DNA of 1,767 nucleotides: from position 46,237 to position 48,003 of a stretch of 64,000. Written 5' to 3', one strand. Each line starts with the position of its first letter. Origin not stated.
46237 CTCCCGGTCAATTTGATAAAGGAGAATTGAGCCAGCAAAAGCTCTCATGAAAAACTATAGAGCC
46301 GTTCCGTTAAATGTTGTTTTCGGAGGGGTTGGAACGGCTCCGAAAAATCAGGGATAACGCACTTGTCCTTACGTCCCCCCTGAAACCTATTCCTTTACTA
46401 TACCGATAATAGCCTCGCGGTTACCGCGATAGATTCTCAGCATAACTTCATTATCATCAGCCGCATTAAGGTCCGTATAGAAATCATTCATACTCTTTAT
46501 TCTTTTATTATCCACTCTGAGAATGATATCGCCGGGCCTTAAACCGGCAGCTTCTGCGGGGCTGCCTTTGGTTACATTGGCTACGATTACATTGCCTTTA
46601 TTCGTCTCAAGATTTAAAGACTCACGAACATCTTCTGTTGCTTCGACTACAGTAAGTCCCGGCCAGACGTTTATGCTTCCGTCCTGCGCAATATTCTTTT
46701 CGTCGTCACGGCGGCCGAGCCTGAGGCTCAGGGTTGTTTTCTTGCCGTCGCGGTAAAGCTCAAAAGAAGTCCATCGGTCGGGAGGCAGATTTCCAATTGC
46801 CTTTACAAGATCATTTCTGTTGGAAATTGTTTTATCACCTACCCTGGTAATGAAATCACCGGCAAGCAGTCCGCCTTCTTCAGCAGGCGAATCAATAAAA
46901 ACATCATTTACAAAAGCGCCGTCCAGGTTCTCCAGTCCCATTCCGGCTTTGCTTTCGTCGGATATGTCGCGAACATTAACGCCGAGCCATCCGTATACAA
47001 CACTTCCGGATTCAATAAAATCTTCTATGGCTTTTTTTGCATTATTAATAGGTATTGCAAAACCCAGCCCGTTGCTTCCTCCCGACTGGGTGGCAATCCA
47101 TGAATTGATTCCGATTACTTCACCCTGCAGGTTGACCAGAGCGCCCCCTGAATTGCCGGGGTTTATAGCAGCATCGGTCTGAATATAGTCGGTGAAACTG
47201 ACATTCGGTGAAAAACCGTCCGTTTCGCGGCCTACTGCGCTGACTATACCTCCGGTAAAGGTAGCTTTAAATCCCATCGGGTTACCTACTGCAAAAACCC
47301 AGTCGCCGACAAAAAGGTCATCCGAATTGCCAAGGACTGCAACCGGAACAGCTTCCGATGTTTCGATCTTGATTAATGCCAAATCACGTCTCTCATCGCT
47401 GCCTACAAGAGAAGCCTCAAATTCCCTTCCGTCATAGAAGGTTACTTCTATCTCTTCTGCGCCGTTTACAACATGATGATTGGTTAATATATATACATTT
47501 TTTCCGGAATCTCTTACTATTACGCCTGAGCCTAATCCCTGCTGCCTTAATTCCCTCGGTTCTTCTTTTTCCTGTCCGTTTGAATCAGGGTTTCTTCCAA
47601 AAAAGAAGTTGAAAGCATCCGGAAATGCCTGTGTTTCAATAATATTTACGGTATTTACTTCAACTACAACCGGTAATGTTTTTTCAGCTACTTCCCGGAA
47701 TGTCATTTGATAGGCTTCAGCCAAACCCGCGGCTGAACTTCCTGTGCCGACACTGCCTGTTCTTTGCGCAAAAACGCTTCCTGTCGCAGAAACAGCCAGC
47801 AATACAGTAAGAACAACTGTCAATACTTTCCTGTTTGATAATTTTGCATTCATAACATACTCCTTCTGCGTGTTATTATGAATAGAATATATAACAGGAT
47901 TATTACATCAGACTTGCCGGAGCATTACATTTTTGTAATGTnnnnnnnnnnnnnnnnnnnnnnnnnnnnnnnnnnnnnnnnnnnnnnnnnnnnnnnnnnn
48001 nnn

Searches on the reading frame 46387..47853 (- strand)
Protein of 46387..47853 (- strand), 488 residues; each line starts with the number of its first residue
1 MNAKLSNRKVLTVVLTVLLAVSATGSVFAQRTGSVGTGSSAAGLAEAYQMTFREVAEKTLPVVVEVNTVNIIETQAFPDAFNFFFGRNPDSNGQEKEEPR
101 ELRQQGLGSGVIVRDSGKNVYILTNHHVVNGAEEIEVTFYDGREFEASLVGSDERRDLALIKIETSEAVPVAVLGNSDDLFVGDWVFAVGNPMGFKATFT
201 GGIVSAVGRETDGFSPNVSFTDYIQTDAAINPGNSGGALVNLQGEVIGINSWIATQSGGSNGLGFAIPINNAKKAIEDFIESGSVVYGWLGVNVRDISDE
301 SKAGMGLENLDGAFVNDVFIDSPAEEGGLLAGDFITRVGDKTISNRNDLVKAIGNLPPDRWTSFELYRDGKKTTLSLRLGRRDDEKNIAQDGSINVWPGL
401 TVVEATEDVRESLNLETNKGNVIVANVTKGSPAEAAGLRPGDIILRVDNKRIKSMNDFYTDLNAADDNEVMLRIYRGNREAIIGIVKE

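Call 44: search_protein_families(library=pfam, proteins=[window:46387-47853:-], max_evalue=0.00001)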
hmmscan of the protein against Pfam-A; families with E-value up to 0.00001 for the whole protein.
window:46387-47853:- (488 aa): 7 families
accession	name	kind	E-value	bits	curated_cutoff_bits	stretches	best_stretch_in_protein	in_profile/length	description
PF13365.12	Trypsin_2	-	6.8e-35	121.4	27.6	1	108-249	1-144/144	Trypsin-like peptidase domain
PF13180.12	PDZ_2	-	1.9e-28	99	27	2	289-378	2-79/80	PDZ domain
PF00089.32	Trypsin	-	6.3e-20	72.4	20.6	1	119-276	35-220/220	Trypsin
PF17820.7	PDZ_6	-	6.8e-20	71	27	1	423-476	1-54/54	PDZ domain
PF00595.29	PDZ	-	1.1e-16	61.3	23.2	1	413-456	23-61/81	PDZ domain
PF04495.20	GRASP55_65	-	8.1e-07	29.9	27.7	0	420-481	43-105/138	GRASP55/65 PDZ-like domain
PF14685.13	PDZ_Tricorn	-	8.4e-06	26.1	25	0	428-478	28-80/88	Tricorn protease PDZ domain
